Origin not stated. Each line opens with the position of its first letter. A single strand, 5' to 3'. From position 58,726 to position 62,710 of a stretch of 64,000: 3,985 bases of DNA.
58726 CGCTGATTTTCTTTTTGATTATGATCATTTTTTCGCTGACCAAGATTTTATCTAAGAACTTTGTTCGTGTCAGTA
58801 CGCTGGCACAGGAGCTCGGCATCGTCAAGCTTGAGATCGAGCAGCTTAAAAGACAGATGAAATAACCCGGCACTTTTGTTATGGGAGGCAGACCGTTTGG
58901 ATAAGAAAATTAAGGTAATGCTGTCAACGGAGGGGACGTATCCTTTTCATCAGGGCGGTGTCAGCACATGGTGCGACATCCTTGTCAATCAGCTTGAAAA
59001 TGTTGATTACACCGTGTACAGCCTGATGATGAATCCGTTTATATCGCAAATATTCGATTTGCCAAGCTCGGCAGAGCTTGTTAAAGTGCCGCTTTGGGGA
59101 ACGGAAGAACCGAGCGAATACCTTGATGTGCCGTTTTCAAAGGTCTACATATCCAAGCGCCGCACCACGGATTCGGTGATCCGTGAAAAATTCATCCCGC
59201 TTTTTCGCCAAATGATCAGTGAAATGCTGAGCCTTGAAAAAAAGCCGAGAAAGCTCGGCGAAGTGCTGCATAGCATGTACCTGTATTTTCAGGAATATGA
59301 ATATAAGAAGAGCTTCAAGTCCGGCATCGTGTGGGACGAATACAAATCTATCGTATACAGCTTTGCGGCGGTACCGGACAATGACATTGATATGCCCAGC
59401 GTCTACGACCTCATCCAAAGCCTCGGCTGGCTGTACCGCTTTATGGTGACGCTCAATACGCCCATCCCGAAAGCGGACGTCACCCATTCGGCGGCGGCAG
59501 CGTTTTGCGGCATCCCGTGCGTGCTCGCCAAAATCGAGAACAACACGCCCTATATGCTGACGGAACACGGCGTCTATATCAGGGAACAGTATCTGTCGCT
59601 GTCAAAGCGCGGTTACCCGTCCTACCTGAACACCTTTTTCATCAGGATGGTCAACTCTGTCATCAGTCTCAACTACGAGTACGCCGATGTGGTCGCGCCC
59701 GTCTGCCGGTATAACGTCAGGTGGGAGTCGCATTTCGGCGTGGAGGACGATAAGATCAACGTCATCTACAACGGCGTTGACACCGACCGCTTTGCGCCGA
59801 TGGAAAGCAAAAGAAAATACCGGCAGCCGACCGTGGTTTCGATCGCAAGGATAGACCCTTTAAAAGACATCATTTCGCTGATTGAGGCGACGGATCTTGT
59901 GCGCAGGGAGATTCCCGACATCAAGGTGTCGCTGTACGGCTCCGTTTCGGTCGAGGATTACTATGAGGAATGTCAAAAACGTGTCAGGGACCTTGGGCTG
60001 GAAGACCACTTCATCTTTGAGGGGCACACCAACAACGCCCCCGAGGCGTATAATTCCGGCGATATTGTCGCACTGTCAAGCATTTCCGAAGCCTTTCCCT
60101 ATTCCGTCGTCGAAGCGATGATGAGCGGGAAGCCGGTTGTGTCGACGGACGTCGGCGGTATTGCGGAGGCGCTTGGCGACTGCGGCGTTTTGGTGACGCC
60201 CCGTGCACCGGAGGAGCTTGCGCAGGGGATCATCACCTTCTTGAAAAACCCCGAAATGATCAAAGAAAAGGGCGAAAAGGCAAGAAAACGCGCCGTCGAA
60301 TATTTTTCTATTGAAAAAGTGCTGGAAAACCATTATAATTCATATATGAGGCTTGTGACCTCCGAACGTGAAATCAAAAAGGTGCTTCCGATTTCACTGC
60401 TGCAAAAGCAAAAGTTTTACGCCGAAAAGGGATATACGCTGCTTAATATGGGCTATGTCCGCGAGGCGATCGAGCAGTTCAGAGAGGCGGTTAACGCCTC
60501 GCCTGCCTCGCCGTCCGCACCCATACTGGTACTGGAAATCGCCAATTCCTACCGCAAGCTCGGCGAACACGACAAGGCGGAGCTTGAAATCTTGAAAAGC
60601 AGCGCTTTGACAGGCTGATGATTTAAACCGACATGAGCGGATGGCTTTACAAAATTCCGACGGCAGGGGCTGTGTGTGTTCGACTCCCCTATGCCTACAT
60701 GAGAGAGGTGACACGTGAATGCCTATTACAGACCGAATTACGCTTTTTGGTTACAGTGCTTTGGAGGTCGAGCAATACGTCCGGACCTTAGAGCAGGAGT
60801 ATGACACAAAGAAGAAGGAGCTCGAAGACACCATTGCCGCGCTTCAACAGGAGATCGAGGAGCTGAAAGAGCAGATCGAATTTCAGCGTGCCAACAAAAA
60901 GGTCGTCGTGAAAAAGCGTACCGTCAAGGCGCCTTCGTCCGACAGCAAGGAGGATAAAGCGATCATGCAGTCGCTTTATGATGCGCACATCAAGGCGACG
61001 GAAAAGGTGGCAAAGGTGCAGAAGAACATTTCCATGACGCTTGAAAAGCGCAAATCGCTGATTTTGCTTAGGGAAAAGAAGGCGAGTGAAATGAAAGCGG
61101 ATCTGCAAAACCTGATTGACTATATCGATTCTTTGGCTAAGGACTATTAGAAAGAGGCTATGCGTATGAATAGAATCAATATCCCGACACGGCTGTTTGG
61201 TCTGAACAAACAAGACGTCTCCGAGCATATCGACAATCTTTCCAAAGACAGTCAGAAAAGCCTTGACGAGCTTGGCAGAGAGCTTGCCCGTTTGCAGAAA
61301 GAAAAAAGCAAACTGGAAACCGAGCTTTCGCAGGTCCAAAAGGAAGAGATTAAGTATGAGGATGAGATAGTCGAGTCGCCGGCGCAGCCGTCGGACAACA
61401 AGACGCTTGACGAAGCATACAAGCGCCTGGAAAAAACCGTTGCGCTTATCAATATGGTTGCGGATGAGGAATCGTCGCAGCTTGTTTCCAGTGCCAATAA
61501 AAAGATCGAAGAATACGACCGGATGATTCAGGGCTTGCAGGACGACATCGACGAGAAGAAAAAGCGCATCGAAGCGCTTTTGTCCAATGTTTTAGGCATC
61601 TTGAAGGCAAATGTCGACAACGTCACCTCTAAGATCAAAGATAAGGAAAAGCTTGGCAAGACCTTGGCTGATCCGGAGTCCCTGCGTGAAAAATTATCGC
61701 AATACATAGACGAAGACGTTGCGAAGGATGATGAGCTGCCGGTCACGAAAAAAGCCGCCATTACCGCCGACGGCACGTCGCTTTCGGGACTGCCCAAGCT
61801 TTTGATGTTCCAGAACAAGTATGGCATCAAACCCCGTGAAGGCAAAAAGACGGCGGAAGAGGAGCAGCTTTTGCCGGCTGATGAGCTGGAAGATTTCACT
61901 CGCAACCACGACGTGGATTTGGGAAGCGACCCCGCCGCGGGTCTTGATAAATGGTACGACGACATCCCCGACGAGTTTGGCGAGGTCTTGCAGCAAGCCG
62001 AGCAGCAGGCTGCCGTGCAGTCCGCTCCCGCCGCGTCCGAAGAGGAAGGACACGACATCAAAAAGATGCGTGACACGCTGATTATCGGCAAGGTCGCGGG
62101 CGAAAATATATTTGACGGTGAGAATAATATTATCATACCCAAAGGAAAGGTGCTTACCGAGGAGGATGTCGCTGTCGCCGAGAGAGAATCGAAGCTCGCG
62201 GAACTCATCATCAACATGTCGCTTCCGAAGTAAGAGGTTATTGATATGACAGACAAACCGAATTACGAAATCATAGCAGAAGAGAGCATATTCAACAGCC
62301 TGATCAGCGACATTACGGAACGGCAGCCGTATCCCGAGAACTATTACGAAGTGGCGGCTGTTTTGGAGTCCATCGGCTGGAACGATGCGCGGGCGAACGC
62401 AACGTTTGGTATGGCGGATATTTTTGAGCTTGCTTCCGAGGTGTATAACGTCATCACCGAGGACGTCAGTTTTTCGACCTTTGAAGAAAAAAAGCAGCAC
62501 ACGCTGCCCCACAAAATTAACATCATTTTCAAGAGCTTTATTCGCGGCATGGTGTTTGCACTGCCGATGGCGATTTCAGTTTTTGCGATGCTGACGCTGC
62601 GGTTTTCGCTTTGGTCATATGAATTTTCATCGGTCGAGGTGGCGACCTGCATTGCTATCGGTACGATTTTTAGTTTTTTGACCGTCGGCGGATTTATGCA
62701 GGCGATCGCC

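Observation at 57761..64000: Pel-like exopolysaccharide locus of atypical composition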

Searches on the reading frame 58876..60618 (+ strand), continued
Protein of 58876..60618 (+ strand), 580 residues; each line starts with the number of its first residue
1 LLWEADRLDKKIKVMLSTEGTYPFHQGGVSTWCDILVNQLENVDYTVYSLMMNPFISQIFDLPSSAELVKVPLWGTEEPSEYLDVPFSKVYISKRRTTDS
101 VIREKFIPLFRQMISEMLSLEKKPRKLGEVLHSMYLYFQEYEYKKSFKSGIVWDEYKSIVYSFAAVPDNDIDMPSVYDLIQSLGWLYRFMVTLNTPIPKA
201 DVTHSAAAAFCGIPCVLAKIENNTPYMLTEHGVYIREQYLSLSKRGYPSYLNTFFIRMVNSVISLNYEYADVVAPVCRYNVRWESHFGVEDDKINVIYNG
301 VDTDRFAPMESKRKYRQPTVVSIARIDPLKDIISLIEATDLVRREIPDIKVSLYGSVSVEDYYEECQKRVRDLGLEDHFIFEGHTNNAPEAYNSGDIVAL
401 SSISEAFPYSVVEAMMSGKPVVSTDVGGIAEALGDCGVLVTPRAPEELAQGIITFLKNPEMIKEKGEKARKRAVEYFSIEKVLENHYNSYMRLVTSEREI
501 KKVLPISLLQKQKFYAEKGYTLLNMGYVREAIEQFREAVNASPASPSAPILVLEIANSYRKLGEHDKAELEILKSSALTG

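Call 94: get_annotated_region(hit=H14, flank=2500)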
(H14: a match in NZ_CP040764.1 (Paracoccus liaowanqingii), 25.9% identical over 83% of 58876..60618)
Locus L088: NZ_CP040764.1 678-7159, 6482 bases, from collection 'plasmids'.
description: Paracoccus liaowanqingii strain 2251 plasmid unnamed3, complete sequence
organism: Paracoccus liaowanqingii (NCBI taxid 2560053)
taxonomy: Bacteria; Pseudomonadota; Alphaproteobacteria; Rhodobacterales; Paracoccaceae; Paracoccus; Paracoccus liaowanqingii
host: -; source: Tibetan antelope,cell culture,feces; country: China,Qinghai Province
typing (MOB-suite, as given by PLSDB): non-mobilizable
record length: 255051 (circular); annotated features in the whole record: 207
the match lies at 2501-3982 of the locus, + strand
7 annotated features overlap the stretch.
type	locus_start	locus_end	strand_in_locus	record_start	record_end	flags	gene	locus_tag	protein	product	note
CDS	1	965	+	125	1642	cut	-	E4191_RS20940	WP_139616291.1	hypothetical protein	-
CDS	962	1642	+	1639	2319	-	-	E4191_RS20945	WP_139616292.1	hypothetical protein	-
CDS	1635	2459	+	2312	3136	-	-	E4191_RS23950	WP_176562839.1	hypothetical protein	-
CDS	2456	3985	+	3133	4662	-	pelF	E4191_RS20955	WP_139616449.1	GT4 family glycosyltransferase PelF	-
CDS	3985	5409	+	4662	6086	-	pelG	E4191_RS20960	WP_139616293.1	exopolysaccharide Pel transporter PelG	-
CDS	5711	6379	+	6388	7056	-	-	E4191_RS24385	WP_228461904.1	hypothetical protein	-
CDS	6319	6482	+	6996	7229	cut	-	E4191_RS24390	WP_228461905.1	LuxR C-terminal-related transcriptional regulator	GO:0006355 - regulation of DNA-templated transcription [Evidence IEA]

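Call 95: get_annotated_region(hit=H21, flank=2500)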
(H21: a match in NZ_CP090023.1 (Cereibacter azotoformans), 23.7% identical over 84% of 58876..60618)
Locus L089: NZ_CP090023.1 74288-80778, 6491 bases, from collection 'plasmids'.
description: Cereibacter azotoformans strain SY5 plasmid p1, complete sequence
organism: Cereibacter azotoformans (NCBI taxid 43057)
taxonomy: Bacteria; Pseudomonadota; Alphaproteobacteria; Rhodobacterales; Paracoccaceae; Cereibacter; Cereibacter azotoformans
host: -; source: cell culture,Aquaculture sediment; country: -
typing (MOB-suite, as given by PLSDB): non-mobilizable; replicon rep_cluster_252
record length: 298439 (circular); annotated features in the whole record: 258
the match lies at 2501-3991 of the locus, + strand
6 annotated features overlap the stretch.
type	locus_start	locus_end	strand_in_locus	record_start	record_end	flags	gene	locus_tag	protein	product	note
CDS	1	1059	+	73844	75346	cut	-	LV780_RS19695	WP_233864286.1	polysaccharide biosynthesis/export family protein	GO:0015774 - polysaccharide transport [Evidence IEA]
CDS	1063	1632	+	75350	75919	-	-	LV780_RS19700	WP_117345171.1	hypothetical protein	-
CDS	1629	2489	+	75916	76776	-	-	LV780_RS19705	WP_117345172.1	hypothetical protein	-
CDS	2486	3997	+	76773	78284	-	pelF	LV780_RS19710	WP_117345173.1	GT4 family glycosyltransferase PelF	-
CDS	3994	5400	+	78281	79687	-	pelG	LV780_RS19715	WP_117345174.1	exopolysaccharide Pel transporter PelG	-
CDS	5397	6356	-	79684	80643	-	-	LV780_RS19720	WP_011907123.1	IS481 family transposase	-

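Call 96: get_annotated_region(hit=H13, flank=2500)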
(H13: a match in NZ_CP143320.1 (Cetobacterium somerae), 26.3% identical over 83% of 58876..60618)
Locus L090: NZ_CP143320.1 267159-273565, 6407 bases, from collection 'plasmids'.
description: Cetobacterium somerae strain ceto plasmid p1, complete sequence
organism: Cetobacterium somerae (NCBI taxid 188913)
taxonomy: Bacteria; Fusobacteriota; Fusobacteriia; Fusobacteriales; Fusobacteriaceae; Cetobacterium; Cetobacterium somerae
host: -; source: intestine of Yellow Catfish,pure culture; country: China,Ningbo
typing (MOB-suite, as given by PLSDB): non-mobilizable
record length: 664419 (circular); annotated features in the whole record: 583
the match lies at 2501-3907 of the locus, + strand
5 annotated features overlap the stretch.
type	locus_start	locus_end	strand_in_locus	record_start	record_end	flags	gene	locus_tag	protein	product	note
CDS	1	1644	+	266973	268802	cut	-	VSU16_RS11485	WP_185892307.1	DUF2194 domain-containing protein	-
CDS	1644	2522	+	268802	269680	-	-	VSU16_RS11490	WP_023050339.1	hypothetical protein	-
CDS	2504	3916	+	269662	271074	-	pelF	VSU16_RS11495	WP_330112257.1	GT4 family glycosyltransferase PelF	-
CDS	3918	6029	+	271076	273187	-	pelG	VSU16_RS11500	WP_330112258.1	exopolysaccharide Pel transporter PelG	-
CDS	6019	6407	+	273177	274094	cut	-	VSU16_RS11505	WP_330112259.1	hypothetical protein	-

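Call 101: search_protein_families(library=ncbifam, proteins=[L083:10491-11858:+, L084:11446-12963:+], max_evalue=0.1)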
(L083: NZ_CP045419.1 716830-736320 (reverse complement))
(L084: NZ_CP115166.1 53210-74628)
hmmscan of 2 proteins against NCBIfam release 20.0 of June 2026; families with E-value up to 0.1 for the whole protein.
L083:10491-11858:+ (455 aa): 0 families

L084:11446-12963:+ (505 aa): 1 family
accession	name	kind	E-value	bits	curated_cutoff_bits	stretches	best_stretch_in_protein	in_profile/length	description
NF038151.1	lanthi_synth_III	equivalog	0.018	13.5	575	1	231-270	502-541/833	class III lanthionine synthetase LanKC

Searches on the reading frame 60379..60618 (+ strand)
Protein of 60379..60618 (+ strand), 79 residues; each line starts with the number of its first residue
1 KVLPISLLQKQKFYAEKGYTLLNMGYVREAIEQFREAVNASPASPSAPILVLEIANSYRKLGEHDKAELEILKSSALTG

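Call 75: search_protein_families(library=pfam, proteins=[window:60379-60618:+], max_evalue=1)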
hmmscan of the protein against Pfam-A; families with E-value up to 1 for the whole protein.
window:60379-60618:+ (79 aa): 15 families
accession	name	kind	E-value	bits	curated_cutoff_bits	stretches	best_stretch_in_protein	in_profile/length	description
PF13181.12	TPR_8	-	3.9e-08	33.3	25.7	2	12-43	2-33/34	Tetratricopeptide repeat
PF07719.23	TPR_2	-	6.6e-07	29.4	27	2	13-42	3-32/34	Tetratricopeptide repeat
PF13428.12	TPR_14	-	6.4e-05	23.7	23.5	1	15-46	5-36/44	Tetratricopeptide repeat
PF00515.34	TPR_1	-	0.00012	22.2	27.8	1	54-68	7-21/34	Tetratricopeptide repeat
PF13432.12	TPR_16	-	0.00016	22.5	32.7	1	17-72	3-54/65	Tetratricopeptide repeat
PF13176.12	TPR_7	-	0.0047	17.4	27.9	0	53-68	4-19/36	Tetratricopeptide repeat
PF13414.12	TPR_11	-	0.0047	17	26.8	1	25-47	8-30/42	TPR repeat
PF13424.12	TPR_12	-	0.01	16.5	30.1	0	53-68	8-23/77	Tetratricopeptide repeat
PF13525.12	YfiO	-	0.012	15.8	25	1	10-71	5-65/203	Outer membrane lipoprotein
PF13174.12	TPR_6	-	0.022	15.8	26.3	0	52-67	4-19/33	Tetratricopeptide repeat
PF13374.12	TPR_10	-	0.024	15.1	27.5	0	18-38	9-29/42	Tetratricopeptide repeat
PF12688.13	TPR_5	-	0.029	15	24.2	1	24-69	14-59/119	Tetratrico peptide repeat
PF25060.1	ARM_TT21_2nd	-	0.034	14.1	27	1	6-72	51-116/270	Tetratricopeptide repeat protein 21 second ARM domain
PF14559.12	TPR_19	-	0.043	14.6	25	1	28-68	8-45/68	Tetratricopeptide repeat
PF09205.15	DUF1955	-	0.067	13.4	26.4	1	14-74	88-143/159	Domain of unknown function (DUF1955)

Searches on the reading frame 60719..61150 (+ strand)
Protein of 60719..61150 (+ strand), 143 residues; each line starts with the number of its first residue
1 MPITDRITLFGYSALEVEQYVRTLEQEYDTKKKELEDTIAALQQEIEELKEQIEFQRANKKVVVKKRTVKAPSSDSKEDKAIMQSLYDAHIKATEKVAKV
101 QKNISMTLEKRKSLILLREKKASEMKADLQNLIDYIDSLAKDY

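Call 3: search_protein_families(library=pfam, proteins=[window:60719-61150:+], max_evalue=0.01)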
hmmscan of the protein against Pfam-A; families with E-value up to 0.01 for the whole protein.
window:60719-61150:+ (143 aa): 4 families
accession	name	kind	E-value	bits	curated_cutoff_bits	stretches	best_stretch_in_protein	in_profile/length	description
PF03285.20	Paralemmin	-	0.00034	20.6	27.3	1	15-99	46-128/333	Paralemmin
PF06698.16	DUF1192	-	0.00054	20.5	25.5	1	33-61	23-51/58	Protein of unknown function (DUF1192)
PF12709.12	Fungal_TACC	-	0.0046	17.8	27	1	18-65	22-73/77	Fungal Transforming acidic coiled-coil (TACC) proteins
PF12018.13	FAP206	-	0.0056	16.5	33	1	6-59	50-103/272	Domain of unknown function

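Call 5: search_protein_families(library=ncbifam, proteins=[window:60719-61150:+], max_evalue=1)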
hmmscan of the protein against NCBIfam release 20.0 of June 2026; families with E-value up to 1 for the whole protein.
window:60719-61150:+ (143 aa): 11 families
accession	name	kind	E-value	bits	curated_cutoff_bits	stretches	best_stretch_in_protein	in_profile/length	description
NF045995.1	MAG0865_DivIVA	hypoth_equivalog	0.0003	20.9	55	1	11-54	19-58/69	MAG0865 family DivIVA-related protein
NF045487.1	ASRP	equivalog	0.0029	16.3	300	1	17-141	137-263/593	archaea-specific SMC-related protein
NF033516.0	transpos_IS3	equivalog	0.007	15.7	160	1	17-135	31-141/369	IS3 family transposase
NF010725.0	PRK14127.1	equivalog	0.0079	16.6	91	1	10-76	23-85/111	cell division regulator GpsB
NF004046.1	PRK05563.1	equivalog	0.013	14.4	400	1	25-126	365-473/567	DNA polymerase III subunit gamma/tau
NF053524.1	thylo_ssl2009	equivalog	0.044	14.5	58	1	22-54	54-86/90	ssl2009 family thylakoid membrane protein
NF003322.0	PRK04334.1-2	equivalog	0.056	12.5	290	1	16-74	26-84/295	hypothetical protein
TIGR04211.1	SH3_and_anchor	equivalog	0.27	10.8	65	1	30-114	66-151/198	TIGR04211 family SH3 domain-containing protein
NF033930.1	pneumo_PspA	exception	0.4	9.3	850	1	17-138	109-231/659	pneumococcal surface protein A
NF038291.1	rep_pAB02_ORF2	subfamily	0.52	10.7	85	1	16-108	71-155/172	plasmid replication DNA-binding protein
NF058560.1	FblAmlydTptrFapF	equivalog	0.68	8.7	700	1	35-95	22-83/420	fibril amyloid transporter FapF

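Call 80: search_protein_families(library=pfam, alignment_id=A7, max_evalue=0.01)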
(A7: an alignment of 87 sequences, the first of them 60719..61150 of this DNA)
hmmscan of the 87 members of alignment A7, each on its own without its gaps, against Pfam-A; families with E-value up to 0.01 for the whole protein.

A. member 1, window:60719-61150:+ (143 aa): 4 families
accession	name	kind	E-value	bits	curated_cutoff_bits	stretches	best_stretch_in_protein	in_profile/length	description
PF03285.20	Paralemmin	-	0.00034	20.6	27.3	1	15-99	46-128/333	Paralemmin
PF06698.16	DUF1192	-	0.00054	20.5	25.5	1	33-61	23-51/58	Protein of unknown function (DUF1192)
PF12709.12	Fungal_TACC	-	0.0046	17.8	27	1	18-65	22-73/77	Fungal Transforming acidic coiled-coil (TACC) proteins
PF12018.13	FAP206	-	0.0056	16.5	33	1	6-59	50-103/272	Domain of unknown function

B. families by the number of members that match (of 87 scanned): 56 families (the first 25 are shown)
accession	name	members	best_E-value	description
PF05103.18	DivIVA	18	1.3e-07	DivIVA protein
PF05239.21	PRC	3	7.3e-06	PRC-barrel domain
PF23404.1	FAZ1_C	3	0.00068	FAZ1, C-terminal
PF14362.11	DUF4407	2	0.00017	Domain of unknown function (DUF4407)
PF03285.20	Paralemmin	2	0.00034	Paralemmin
PF07889.17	DUF1664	2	0.00042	Protein of unknown function (DUF1664)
PF08581.15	Tup_N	1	0.00026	Tup N-terminal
PF15397.11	DUF4618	1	0.00032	Domain of unknown function (DUF4618)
PF06698.16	DUF1192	1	0.00054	Protein of unknown function (DUF1192)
PF12808.12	Mto2_bdg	1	0.00074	Micro-tubular organiser Mto1 C-term Mto2-binding region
PF12128.14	DUF3584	1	0.00084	Protein of unknown function (DUF3584)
PF11083.13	Relaxase_C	1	0.00098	C-terminal helical hairpin domain from relaxase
PF12325.13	TMF_TATA_bd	1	0.0011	TATA element modulatory factor 1 TATA binding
PF00038.26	Filament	1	0.0011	Intermediate filament protein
PF04353.18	Rsd_AlgQ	1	0.0012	Regulator of RNA polymerase sigma(70) subunit, Rsd/AlgQ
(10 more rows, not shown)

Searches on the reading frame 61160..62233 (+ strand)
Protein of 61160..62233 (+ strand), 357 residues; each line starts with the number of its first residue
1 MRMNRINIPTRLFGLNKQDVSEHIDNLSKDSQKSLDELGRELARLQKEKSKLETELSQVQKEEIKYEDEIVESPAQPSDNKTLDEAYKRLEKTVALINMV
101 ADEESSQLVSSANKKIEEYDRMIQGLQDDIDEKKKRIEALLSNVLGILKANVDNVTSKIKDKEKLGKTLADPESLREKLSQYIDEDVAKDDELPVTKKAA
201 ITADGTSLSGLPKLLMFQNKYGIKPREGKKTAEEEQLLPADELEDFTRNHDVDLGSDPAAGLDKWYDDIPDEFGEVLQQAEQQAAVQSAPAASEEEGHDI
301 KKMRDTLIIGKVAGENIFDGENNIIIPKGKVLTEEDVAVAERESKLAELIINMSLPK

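Call 3: search_protein_families(library=pfam, proteins=[window:61160-62233:+], max_evalue=0.01)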
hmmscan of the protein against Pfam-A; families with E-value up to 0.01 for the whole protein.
window:61160-62233:+ (357 aa): 3 families
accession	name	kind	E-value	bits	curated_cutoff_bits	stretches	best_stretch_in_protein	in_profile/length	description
PF14362.11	DUF4407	-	0.00017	21.4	31.3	1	10-149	111-244/297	Domain of unknown function (DUF4407)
PF12325.13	TMF_TATA_bd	-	0.0011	19.5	29.1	1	31-95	10-74/115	TATA element modulatory factor 1 TATA binding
PF05103.18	DivIVA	-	0.003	18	28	1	8-131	11-124/131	DivIVA protein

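Call 5: search_protein_families(library=ncbifam, proteins=[window:61160-62233:+], max_evalue=1)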
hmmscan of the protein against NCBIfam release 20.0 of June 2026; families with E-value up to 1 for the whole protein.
window:61160-62233:+ (357 aa): 16 families
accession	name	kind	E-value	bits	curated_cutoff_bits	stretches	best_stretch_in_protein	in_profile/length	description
NF003034.1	PRK03918.1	equivalog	0.00023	19.3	700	1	22-182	574-733/878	DNA double-strand break repair ATPase Rad50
NF041034.1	Rad50_Sulf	equivalog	0.00082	17.3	1000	1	17-181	554-715/872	DNA double-strand break repair ATPase Rad50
NF049873.2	cytotoxin_MakE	exception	0.0014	17.7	360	1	81-152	138-209/352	alpha-pore-forming cytotoxin subunit MakE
NF045487.1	ASRP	equivalog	0.002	16.8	300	1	22-166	132-272/593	archaea-specific SMC-related protein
NF033593.1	transpos_ISNCY_1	equivalog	0.0087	14.8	325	1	62-184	131-253/444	ISNCY family transposase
NF053712.1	repair_DEAH_YoaA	equivalog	0.028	13.1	680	1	21-131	243-353/630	DNA repair helicase YoaA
NF041378.1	XopZ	subfamily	0.056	11.4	1300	1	24-192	191-359/1292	XopZ family type III secretion system effector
TIGR03185.1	DNA_S_dndD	equivalog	0.058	11.8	245.85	1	26-188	340-501/650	DNA sulfur modification protein DndD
NF005869.0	PRK07807.1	equivalog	0.083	11.9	549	1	61-181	86-207/479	GuaB1 family IMP dehydrogenase-related protein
TIGR01801.1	CM_A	equivalog_domain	0.15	12.3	106.35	0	19-115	8-101/102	chorismate mutase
TIGR04527.1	mycoplas_twoTM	subfamily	0.2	11.3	125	0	103-184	36-121/248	MG_279/MG_280 family protein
NF047706.1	LIC12611_phage_tail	subfamily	0.21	10.3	480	1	19-147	5-137/628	LIC12611 family phage tail protein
TIGR04211.1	SH3_and_anchor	equivalog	0.28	10.8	65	1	25-96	72-143/198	TIGR04211 family SH3 domain-containing protein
NF010725.0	PRK14127.1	equivalog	0.3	11.5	91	1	13-90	23-95/111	cell division regulator GpsB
NF052358.1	GMPRedGuaB1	equivalog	0.35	10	675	1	60-180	85-206/479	GMP reductase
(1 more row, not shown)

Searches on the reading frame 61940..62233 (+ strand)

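Call 75: search_protein_families(library=pfam, proteins=[window:61940-62233:+], max_evalue=1)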
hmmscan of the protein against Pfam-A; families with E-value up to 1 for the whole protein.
window:61940-62233:+ (97 aa): 1 family
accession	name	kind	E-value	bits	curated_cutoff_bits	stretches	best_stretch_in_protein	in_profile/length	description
PF08666.17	SAF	-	0.033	15.2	21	1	66-83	10-27/63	SAF domain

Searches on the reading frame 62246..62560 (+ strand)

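Call 75: search_protein_families(library=pfam, proteins=[window:62246-62560:+], max_evalue=1)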
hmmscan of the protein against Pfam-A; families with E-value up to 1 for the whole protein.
window:62246-62560:+ (105 aa): 2 families
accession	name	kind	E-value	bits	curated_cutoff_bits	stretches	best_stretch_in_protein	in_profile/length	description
PF04722.18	Ssu72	-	0.043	13.8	25.3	1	9-89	104-184/189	Ssu72-like protein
PF11829.13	DUF3349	-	0.15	13.3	28.3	1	10-46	56-91/94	Protein of unknown function (DUF3349)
